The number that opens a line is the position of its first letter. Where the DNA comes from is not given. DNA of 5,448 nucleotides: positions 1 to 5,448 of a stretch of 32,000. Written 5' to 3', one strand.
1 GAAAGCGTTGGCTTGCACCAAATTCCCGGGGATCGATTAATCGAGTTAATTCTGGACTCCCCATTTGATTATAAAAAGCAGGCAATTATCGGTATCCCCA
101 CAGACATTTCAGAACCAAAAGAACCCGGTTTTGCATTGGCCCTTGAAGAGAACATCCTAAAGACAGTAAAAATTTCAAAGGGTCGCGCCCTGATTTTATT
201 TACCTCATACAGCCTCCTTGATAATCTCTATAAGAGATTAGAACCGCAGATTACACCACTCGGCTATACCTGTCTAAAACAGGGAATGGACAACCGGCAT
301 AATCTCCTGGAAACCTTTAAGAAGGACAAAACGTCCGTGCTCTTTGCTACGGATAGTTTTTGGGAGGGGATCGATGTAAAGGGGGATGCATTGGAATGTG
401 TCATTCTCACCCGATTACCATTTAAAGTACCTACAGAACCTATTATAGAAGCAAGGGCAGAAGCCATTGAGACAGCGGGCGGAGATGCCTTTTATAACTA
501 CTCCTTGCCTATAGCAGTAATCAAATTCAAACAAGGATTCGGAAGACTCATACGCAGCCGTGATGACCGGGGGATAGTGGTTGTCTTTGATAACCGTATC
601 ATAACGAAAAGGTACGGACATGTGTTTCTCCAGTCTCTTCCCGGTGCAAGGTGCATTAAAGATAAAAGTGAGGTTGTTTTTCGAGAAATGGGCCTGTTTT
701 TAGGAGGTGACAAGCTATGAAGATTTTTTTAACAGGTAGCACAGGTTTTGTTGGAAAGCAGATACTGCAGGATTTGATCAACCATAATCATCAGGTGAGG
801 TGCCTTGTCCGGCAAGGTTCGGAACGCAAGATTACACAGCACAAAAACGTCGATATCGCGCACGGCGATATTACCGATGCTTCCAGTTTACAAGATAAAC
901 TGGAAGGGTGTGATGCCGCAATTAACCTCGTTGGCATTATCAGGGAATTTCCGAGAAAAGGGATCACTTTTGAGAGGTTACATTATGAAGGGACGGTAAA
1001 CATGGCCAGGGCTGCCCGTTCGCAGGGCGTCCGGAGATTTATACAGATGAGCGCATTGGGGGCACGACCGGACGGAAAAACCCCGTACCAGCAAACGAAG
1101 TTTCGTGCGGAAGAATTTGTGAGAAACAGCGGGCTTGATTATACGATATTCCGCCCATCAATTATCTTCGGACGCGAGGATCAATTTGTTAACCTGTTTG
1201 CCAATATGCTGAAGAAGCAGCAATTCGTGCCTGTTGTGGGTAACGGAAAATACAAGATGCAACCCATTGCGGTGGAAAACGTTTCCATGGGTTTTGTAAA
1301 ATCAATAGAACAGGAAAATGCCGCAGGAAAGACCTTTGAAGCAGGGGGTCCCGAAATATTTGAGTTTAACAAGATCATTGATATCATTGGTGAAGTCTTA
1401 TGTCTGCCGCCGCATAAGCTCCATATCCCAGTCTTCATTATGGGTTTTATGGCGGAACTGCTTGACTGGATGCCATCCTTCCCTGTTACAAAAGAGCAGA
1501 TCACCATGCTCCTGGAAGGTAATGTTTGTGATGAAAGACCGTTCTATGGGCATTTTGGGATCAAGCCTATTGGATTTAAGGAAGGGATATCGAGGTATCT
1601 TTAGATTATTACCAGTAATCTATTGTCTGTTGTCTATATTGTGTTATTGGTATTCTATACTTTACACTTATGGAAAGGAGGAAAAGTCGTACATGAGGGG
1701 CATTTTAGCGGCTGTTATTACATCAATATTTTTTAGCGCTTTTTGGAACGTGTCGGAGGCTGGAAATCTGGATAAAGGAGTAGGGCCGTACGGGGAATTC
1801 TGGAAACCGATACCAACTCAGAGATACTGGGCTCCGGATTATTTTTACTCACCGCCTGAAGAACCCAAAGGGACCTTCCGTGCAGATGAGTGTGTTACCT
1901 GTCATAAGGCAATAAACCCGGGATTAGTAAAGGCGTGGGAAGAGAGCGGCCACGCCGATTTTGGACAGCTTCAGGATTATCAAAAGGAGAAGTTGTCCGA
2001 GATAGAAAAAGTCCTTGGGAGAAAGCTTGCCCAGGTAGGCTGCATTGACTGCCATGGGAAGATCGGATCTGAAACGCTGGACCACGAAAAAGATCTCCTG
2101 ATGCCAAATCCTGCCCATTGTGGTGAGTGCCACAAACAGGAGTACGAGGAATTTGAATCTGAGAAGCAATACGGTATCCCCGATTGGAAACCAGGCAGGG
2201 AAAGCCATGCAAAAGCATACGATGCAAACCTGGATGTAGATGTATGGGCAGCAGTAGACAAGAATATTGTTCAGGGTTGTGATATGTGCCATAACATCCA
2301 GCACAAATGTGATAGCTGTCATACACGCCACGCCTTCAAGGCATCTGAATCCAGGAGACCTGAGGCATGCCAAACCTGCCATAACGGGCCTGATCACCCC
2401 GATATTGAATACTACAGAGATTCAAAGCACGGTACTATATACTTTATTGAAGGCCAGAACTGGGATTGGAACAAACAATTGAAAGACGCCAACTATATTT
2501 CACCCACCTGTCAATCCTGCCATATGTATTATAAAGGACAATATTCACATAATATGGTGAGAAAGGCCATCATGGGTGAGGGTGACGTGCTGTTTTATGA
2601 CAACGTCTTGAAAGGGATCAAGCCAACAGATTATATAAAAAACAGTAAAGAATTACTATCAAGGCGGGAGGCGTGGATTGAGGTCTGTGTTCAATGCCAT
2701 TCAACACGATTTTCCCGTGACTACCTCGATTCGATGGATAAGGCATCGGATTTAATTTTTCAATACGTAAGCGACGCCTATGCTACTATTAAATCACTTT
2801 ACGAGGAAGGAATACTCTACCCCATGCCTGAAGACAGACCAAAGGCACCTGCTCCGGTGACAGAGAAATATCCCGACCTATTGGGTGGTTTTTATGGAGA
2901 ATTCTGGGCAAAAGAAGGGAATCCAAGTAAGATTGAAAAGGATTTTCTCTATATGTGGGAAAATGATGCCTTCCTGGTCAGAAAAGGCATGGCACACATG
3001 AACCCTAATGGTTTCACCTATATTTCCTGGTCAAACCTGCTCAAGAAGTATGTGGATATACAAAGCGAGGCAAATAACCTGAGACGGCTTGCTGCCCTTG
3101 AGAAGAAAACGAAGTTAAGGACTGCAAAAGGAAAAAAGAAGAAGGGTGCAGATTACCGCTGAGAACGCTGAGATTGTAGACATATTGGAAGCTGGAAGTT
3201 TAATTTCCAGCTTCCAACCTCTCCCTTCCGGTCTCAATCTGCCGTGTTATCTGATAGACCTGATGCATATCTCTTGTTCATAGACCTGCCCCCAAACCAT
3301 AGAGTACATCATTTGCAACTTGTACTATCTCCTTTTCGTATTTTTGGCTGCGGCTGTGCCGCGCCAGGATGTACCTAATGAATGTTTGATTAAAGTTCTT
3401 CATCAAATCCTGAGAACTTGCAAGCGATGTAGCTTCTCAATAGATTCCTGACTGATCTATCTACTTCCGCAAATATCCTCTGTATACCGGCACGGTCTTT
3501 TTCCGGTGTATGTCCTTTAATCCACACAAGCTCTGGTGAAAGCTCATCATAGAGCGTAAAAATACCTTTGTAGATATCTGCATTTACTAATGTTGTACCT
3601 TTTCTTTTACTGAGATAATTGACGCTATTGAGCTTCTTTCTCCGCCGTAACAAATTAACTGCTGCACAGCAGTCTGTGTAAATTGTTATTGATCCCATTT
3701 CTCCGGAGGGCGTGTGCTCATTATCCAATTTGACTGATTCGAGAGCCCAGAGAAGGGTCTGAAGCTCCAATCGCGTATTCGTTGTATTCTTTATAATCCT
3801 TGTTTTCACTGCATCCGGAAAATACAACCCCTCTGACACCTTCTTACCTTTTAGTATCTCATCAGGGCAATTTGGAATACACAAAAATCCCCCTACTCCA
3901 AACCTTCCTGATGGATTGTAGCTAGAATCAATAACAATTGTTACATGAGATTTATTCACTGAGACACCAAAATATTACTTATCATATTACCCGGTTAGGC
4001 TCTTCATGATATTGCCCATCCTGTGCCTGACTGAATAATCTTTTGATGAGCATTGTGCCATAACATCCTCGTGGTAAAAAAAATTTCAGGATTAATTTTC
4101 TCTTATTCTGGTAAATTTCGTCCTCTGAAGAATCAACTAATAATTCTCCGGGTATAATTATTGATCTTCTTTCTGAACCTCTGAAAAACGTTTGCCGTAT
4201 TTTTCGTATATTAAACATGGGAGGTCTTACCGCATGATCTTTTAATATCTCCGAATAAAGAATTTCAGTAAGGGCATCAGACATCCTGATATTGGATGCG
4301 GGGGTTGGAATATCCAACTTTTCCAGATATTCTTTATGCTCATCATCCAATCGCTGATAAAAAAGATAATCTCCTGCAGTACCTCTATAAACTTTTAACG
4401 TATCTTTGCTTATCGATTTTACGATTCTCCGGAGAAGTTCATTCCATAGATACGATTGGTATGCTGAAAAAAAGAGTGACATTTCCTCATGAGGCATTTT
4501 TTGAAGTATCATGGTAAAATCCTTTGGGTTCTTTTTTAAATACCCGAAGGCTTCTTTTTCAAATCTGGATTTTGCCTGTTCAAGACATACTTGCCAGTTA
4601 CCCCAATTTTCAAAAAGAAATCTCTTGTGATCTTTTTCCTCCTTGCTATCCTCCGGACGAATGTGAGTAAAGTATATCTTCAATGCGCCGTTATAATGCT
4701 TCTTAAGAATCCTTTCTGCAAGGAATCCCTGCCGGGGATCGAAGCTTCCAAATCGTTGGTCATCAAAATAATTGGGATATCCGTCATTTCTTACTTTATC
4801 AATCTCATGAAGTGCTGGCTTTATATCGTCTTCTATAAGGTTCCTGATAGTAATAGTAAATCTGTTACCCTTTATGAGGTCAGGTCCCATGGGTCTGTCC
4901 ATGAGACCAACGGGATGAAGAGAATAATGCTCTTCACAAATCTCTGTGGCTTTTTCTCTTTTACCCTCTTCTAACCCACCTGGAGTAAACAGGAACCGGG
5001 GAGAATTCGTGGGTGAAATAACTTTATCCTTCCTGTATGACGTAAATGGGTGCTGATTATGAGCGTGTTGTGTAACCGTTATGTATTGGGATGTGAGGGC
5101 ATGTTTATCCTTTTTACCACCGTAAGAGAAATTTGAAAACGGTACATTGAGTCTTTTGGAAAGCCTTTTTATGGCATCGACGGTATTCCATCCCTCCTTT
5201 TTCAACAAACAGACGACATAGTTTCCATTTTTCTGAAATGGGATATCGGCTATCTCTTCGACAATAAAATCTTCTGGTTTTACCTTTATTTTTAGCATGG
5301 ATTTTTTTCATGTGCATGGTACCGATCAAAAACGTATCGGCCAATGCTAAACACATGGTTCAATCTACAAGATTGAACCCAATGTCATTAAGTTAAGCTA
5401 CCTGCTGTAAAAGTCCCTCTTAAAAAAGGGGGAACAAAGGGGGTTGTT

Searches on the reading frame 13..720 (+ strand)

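Call 6: search_protein_families(library=pfam, proteins=[window:13-720:+], max_evalue=0.001)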
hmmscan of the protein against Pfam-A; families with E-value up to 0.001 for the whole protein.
window:13-720:+ (235 aa): 2 families
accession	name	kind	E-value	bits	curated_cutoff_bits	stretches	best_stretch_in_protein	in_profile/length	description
PF13307.12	Helicase_C_2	-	1.8e-49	168.5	25.3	1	48-210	1-168/170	Helicase C-terminal domain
PF00271.37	Helicase_C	-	1.1e-06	29.3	23.5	1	53-139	12-96/110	Helicase conserved C-terminal domain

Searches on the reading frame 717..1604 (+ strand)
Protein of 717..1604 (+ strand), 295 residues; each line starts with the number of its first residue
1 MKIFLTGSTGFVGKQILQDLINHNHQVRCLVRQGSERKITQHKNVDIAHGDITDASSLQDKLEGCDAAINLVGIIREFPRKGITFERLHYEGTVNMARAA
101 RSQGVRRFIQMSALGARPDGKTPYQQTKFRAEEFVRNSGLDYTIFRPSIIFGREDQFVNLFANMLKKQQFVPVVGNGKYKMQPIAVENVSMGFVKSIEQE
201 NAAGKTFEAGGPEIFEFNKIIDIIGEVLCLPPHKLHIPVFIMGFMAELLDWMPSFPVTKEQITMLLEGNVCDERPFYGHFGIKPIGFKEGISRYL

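Call 6: search_protein_families(library=pfam, proteins=[window:717-1604:+], max_evalue=0.001)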
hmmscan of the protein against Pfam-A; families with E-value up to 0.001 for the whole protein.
window:717-1604:+ (295 aa): 7 families
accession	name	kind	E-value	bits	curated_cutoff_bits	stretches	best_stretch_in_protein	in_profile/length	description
PF13460.12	NAD_binding_10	-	4.8e-27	95.5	27.2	1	7-150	1-146/184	NAD(P)H-binding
PF01370.27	Epimerase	-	1.7e-24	87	20.9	1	3-210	1-240/240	NAD dependent epimerase/dehydratase family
PF01073.25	3Beta_HSD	-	1.7e-18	67.1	22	2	5-115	2-118/280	3-beta hydroxysteroid dehydrogenase/isomerase family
PF05368.20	NmrA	-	1.7e-17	64.4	27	1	2-233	4-239/298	NmrA-like family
PF07993.18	NAD_binding_4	-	3.2e-14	53.2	20.1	2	5-63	1-64/258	Male sterility protein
PF04321.23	RmlD_sub_bind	-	7.1e-10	38.9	27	1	121-202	122-202/287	RmlD substrate binding domain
PF16363.11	GDP_Man_Dehyd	-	1.7e-08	34.8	27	1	5-112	2-128/332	GDP-mannose 4,6 dehydratase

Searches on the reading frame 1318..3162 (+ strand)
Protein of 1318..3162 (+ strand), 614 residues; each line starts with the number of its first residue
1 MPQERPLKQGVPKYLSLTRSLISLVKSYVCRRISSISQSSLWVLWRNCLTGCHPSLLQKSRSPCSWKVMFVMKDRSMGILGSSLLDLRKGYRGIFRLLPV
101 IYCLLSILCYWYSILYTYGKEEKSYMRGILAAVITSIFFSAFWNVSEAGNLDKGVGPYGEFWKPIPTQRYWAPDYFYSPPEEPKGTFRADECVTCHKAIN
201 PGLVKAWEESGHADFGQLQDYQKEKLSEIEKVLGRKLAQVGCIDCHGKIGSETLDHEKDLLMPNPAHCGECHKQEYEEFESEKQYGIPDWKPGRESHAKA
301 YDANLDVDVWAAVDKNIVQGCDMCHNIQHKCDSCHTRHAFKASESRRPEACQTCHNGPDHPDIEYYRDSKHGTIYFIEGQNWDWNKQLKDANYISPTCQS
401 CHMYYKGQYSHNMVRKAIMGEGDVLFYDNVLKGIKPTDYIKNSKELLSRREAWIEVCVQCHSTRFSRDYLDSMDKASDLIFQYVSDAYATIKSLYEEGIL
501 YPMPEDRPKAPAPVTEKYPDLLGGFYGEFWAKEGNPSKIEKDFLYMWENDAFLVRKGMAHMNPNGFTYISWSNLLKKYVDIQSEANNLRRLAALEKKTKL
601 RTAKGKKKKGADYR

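Call 6: search_protein_families(library=pfam, proteins=[window:1318-3162:+], max_evalue=0.001)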
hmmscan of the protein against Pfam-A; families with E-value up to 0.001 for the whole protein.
window:1318-3162:+ (614 aa): 5 families
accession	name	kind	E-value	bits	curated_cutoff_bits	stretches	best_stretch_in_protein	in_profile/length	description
PF13447.11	Multi-haem_cyto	-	3.7e-83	279.3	21.9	1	239-507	2-268/269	Seven times multi-haem cytochrome CxxCH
PF13435.11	Cytochrome_C554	-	6.8e-07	30.6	20.8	0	191-247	1-56/84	Cytochrome c554 and c-prime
PF14537.11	Cytochrom_c3_2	-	1.2e-06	29.3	25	0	238-326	5-79/79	Cytochrome c3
PF09699.15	Paired_CXXCH_1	-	2.3e-05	24.4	20.6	0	240-274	6-38/41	Doubled CXXCH motif (Paired_CXXCH_1)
PF14522.11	Cytochrome_C7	-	0.00022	21.4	24.8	0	396-465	14-52/67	Cytochrome c7 and related cytochrome c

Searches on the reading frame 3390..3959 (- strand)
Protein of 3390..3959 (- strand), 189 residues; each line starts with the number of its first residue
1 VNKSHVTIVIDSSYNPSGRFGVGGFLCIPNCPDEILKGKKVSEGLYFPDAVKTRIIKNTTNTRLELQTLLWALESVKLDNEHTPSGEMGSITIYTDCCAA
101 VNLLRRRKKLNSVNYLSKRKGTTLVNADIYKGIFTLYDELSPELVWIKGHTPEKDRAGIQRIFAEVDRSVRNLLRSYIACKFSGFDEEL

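Call 6: search_protein_families(library=pfam, proteins=[window:3390-3959:-], max_evalue=0.001)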
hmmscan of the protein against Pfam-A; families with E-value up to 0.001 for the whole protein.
window:3390-3959:- (189 aa): 1 family
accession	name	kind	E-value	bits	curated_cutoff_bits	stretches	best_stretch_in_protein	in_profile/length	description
PF00075.30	RNase_H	-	1.1e-06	29.3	25.8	1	49-152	29-124/141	RNase H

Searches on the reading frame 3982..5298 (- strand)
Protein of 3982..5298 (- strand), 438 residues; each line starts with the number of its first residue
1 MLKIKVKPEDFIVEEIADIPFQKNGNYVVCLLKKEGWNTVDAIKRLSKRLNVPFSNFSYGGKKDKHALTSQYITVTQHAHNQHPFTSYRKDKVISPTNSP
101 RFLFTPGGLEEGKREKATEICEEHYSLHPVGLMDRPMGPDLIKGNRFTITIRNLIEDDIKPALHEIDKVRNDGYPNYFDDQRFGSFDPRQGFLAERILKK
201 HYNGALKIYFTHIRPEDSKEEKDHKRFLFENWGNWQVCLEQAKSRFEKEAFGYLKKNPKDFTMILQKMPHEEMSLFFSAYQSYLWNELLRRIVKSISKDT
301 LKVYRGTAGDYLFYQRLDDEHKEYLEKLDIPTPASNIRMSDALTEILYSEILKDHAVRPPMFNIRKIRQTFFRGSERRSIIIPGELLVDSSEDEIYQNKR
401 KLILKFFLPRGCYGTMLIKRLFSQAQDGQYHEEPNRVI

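Call 6: search_protein_families(library=pfam, proteins=[window:3982-5298:-], max_evalue=0.001)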
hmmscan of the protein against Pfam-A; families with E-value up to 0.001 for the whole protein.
window:3982-5298:- (438 aa): 1 family
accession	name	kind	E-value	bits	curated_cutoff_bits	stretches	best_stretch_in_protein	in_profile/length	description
PF01142.23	TruD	-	1.6e-68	231.9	27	1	3-420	17-411/412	tRNA pseudouridine synthase D (TruD)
